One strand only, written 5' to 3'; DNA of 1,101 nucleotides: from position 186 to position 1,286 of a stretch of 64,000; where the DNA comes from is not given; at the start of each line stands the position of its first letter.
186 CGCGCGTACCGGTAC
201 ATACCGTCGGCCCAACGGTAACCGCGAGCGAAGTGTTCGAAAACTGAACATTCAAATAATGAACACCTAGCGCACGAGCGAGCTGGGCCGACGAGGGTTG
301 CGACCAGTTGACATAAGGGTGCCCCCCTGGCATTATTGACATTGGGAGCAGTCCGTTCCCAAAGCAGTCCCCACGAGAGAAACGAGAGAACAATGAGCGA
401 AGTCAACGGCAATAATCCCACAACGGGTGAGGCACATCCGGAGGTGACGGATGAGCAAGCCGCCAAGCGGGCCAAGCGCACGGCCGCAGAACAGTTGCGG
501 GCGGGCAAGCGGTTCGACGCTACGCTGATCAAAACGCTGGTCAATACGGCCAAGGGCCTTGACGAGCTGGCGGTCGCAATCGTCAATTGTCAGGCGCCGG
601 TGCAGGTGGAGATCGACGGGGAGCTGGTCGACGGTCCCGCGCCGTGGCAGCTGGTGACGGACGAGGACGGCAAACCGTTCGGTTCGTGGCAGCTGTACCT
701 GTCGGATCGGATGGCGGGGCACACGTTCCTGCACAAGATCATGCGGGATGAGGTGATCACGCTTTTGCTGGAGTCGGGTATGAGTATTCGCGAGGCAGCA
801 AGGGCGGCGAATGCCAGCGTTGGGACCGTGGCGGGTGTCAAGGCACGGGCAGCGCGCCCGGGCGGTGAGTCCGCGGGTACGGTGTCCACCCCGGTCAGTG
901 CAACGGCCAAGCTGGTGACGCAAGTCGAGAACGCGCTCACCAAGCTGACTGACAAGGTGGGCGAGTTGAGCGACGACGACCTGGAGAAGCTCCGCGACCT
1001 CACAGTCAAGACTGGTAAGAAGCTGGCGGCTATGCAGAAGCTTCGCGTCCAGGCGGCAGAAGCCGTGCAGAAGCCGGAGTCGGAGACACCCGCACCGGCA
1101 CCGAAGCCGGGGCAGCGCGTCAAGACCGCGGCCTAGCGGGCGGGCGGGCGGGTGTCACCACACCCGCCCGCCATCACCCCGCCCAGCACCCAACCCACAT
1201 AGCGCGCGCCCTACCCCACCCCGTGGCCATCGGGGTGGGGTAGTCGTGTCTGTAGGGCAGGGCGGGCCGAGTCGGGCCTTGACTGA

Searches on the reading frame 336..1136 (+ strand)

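Call 43: search_protein_families(library=phrogs, proteins=[window:336-1136:+], max_evalue=0.001)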
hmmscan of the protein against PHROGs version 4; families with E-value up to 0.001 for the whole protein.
window:336-1136:+ (266 aa): 0 families

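Call 54: search_protein_families(library=ncbifam, proteins=[window:336-1136:+], max_evalue=0.01)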
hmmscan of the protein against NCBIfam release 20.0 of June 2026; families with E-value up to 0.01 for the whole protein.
window:336-1136:+ (266 aa): 0 families

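Call 68: search_protein_families(library=pfam, proteins=[window:336-1136:+], max_evalue=0.01)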
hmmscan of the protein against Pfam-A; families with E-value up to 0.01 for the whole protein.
window:336-1136:+ (266 aa): 1 family
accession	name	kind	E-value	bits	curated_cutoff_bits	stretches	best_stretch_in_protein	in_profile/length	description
PF13518.12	HTH_28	-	0.0049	17.4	25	1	139-172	4-36/52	Helix-turn-helix domain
